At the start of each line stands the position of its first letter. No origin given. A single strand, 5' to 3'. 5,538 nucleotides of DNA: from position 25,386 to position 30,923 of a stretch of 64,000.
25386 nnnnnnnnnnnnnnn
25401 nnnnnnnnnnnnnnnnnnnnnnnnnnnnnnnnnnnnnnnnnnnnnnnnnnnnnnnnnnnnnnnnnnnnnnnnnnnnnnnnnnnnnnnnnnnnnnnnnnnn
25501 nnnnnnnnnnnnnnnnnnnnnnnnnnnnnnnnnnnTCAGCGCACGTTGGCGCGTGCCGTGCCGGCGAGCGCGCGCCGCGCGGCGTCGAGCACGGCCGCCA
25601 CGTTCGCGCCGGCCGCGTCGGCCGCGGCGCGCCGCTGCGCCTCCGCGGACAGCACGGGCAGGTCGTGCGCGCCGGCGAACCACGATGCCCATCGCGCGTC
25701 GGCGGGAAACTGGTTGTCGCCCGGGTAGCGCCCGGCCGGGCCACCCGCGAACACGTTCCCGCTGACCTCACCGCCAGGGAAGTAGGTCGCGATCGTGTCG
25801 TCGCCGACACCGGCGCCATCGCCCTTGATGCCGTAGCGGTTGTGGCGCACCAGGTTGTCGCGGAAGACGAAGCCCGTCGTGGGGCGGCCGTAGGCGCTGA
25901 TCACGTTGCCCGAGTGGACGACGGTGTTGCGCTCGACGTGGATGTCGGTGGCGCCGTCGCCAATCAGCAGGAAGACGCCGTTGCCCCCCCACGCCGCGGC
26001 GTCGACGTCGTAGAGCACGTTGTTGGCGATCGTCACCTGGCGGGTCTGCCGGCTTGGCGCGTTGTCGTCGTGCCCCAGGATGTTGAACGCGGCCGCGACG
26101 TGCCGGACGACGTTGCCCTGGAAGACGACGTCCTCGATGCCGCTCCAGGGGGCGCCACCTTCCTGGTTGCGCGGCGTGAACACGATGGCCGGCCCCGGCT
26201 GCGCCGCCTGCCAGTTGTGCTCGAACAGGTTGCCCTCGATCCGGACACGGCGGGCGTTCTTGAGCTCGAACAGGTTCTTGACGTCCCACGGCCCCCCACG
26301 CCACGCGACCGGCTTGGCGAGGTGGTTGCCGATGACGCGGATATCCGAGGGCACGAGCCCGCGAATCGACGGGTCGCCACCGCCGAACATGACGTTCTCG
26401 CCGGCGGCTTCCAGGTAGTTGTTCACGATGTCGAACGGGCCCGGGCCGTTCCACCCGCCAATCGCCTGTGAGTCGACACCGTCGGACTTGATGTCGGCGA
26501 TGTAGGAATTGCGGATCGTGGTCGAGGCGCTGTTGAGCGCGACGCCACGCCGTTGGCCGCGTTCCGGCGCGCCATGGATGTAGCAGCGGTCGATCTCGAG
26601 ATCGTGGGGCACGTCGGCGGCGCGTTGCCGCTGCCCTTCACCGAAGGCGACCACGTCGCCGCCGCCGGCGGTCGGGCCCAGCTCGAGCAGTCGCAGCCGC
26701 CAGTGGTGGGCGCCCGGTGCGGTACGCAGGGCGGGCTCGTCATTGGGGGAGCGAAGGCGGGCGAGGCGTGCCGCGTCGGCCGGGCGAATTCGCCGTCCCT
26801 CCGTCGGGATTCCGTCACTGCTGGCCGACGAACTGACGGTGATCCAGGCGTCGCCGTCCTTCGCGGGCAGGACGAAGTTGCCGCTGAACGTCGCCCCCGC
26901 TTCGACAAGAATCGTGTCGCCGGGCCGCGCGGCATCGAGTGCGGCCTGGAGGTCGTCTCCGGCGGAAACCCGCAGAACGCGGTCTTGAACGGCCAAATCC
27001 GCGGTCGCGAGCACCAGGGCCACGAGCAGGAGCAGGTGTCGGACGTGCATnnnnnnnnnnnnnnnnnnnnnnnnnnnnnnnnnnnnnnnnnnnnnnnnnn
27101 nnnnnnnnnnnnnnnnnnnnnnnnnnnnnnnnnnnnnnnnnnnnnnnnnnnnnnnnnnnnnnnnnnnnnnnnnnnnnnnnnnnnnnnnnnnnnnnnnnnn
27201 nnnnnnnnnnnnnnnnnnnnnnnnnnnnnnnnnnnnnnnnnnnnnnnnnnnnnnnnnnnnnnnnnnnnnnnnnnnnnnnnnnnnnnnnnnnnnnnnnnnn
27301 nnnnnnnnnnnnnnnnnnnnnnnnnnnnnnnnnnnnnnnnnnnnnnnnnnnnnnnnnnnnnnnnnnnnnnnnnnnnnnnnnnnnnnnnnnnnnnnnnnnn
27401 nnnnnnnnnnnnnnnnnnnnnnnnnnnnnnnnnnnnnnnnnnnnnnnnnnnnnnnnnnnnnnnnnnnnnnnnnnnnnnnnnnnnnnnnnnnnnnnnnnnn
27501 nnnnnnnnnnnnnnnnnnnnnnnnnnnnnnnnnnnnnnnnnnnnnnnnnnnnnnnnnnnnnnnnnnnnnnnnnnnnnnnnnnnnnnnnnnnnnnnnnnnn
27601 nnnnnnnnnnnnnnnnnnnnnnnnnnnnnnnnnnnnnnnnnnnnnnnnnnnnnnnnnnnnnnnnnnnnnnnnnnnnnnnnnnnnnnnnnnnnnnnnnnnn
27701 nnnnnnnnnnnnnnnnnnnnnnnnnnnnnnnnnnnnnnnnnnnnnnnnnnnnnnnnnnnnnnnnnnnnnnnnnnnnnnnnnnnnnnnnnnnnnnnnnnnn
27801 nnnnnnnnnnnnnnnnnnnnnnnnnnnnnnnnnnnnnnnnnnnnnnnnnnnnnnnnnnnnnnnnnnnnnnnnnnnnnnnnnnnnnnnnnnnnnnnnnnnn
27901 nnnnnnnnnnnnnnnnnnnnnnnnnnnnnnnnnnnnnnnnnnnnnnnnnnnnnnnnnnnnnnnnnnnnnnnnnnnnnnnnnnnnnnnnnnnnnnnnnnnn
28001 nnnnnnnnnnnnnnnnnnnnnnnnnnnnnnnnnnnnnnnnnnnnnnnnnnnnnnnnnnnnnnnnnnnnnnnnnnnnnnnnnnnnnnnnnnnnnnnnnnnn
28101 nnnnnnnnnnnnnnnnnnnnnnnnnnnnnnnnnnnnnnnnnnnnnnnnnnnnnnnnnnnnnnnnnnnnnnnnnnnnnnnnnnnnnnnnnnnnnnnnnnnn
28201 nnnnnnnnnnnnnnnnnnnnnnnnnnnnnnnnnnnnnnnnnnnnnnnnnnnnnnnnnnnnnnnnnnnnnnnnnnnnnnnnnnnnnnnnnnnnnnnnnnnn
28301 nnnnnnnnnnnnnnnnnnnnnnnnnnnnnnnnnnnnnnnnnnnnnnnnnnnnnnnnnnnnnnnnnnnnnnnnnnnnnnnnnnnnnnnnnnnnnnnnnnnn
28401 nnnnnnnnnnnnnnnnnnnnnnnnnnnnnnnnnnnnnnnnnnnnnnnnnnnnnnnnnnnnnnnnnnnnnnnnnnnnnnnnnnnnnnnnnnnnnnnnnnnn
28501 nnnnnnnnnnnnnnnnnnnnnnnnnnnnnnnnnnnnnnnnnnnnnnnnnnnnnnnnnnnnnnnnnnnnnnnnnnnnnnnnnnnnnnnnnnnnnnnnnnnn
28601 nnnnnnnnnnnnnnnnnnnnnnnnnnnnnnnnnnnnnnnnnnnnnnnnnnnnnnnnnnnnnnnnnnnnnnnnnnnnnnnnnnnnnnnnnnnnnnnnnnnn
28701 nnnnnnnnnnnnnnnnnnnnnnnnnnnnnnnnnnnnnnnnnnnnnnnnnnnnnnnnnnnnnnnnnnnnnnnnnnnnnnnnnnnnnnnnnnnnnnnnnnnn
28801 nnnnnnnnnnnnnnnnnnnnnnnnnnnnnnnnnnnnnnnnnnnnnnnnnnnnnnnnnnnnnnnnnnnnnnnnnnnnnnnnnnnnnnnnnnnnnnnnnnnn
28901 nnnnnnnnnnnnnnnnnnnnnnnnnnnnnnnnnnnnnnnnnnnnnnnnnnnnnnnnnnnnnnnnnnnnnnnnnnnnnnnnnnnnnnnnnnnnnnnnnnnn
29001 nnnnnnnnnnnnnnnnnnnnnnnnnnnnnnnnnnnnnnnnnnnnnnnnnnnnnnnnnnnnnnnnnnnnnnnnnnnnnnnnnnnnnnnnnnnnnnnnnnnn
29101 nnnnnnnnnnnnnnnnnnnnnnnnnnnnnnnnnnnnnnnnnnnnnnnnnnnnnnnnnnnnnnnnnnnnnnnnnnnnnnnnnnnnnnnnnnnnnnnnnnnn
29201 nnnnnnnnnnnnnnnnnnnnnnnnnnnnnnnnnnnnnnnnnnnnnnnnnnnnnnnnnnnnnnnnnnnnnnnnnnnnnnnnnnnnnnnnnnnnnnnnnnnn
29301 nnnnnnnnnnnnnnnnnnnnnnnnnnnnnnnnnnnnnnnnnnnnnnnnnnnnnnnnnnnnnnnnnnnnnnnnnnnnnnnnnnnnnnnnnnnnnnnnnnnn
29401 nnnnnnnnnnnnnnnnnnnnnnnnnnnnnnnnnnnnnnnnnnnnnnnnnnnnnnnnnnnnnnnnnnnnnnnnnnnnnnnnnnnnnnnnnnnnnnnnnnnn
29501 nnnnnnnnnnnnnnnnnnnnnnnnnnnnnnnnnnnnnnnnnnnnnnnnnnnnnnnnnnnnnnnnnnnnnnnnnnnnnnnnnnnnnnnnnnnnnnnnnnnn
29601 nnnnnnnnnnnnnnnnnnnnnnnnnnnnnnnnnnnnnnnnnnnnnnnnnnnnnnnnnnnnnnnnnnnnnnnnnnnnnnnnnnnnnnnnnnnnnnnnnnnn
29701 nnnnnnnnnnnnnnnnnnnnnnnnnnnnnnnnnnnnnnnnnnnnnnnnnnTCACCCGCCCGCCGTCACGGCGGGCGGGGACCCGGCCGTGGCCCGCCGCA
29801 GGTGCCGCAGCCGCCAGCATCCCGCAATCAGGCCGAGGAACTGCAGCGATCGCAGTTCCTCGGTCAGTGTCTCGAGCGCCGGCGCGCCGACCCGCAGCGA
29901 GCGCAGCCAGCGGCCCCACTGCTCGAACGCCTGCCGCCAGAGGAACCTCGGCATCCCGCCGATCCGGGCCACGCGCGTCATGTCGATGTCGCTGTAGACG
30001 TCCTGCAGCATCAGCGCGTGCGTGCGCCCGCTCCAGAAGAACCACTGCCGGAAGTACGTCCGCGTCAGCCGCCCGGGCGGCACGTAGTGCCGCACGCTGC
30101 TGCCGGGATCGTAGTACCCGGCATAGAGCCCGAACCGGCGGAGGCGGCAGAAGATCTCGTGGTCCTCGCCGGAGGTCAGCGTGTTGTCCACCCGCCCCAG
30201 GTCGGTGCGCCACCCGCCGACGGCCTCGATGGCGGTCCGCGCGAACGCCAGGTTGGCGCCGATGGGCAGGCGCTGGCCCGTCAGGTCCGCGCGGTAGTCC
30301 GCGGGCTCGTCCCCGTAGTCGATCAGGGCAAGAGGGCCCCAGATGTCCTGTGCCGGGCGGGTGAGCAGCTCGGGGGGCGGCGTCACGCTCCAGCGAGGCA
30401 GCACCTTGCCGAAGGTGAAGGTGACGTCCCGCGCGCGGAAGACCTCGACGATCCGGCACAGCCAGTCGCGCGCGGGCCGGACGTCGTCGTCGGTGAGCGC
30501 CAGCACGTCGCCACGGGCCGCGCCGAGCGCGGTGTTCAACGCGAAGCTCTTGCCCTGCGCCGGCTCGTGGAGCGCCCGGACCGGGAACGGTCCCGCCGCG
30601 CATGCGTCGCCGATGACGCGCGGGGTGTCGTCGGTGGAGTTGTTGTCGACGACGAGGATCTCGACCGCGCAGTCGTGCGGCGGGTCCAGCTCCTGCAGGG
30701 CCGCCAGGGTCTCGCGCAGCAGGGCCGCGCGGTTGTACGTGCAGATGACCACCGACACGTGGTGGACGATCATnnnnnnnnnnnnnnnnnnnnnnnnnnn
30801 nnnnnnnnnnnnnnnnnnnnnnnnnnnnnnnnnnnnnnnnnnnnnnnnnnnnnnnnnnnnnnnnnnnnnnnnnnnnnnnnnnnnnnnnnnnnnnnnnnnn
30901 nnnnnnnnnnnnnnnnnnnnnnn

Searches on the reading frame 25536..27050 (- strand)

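Call 9: search_protein_families(library=ncbifam, proteins=[window:25536-27050:-], max_evalue=0.00001)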
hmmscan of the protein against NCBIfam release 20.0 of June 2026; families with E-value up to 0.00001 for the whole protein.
window:25536-27050:- (504 aa): 0 families

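Call 41: search_protein_families(library=pfam, proteins=[window:25536-27050:-], max_evalue=0.001)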
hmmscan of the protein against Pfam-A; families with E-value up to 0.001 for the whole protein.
window:25536-27050:- (504 aa): 1 family
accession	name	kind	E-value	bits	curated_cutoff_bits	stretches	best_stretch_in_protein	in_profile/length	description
PF13229.12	Beta_helix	-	8.6e-07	29.1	25.9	0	169-394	2-151/158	Right handed beta helix region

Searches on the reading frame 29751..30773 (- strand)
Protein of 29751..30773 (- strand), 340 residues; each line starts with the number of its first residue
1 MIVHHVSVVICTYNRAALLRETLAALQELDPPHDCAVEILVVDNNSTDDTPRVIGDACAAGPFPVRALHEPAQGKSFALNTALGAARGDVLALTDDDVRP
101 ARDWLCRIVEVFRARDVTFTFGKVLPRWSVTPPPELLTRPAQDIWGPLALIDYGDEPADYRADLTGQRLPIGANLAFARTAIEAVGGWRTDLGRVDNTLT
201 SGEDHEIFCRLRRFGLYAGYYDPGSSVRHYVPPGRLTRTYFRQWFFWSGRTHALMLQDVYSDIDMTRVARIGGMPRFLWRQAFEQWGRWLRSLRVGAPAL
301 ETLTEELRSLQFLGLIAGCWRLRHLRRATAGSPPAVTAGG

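Call 9: search_protein_families(library=ncbifam, proteins=[window:29751-30773:-], max_evalue=0.00001)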
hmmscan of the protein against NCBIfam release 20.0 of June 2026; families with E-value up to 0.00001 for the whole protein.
window:29751-30773:- (340 aa): 12 families
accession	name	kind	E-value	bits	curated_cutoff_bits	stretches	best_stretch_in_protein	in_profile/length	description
NF038302.1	EPS_HpsE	equivalog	1.7e-36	125.8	300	1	6-246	3-239/307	hormogonium polysaccharide biosynthesis glycosyltransferase HpsE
NF041875.1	EPS_EpsD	equivalog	1.8e-25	90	370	1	6-236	1-213/325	exopolysaccharide biosynthesis glycosyltransferase EpsD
TIGR03965.1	mycofact_glyco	equivalog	6.4e-24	84.6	280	1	4-230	74-281/467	mycofactocin biosynthesis glycosyltransferase MftF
NF041394.1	GtaseAglG_Halo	equivalog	1.1e-19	70.8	440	1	5-255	2-241/304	glucosyl-dolichyl phosphate glucuronosyltransferase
TIGR04283.1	glyco_like_mftF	equivalog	1.2e-11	44.7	182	1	6-116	1-102/221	TIGR04283 family arsenosugar biosynthesis glycosyltransferase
TIGR03937.1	PgaC_IcaA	equivalog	1.3e-11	44.2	422.3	1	4-98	45-136/407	poly-beta-1,6-N-acetyl-D-glucosamine synthase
NF007482.0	PRK10073.1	equivalog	4.1e-09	35.9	423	1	5-98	7-96/334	glycosyltransferase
NF010496.0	PRK13915.1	equivalog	4.1e-08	32.7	262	1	4-102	31-131/307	glucosyl-3-phosphoglycerate synthase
NF047683.1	TeichurnBiosyTuaG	equivalog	4.6e-08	33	400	1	5-122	7-121/252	teichuronic acid biosynthesis protein TuaG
NF038299.1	EPS_HpsN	equivalog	1.9e-07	30.4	425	1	5-129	2-124/317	hormogonium polysaccharide biosynthesis glycosyltransferase HpsN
NF050050.1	ProtGlycPglI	equivalog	1e-06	28.4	500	1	5-98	3-94/306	GalNAc(5)-diNAcBac-PP-undecaprenol beta-1,3-glucosyltransferase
TIGR03111.1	glyc2_xrt_Gpos1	hypoth_equivalog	2.4e-06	26.6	363.95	1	5-126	50-171/439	TIGR03111 family XrtG-associated glycosyltransferase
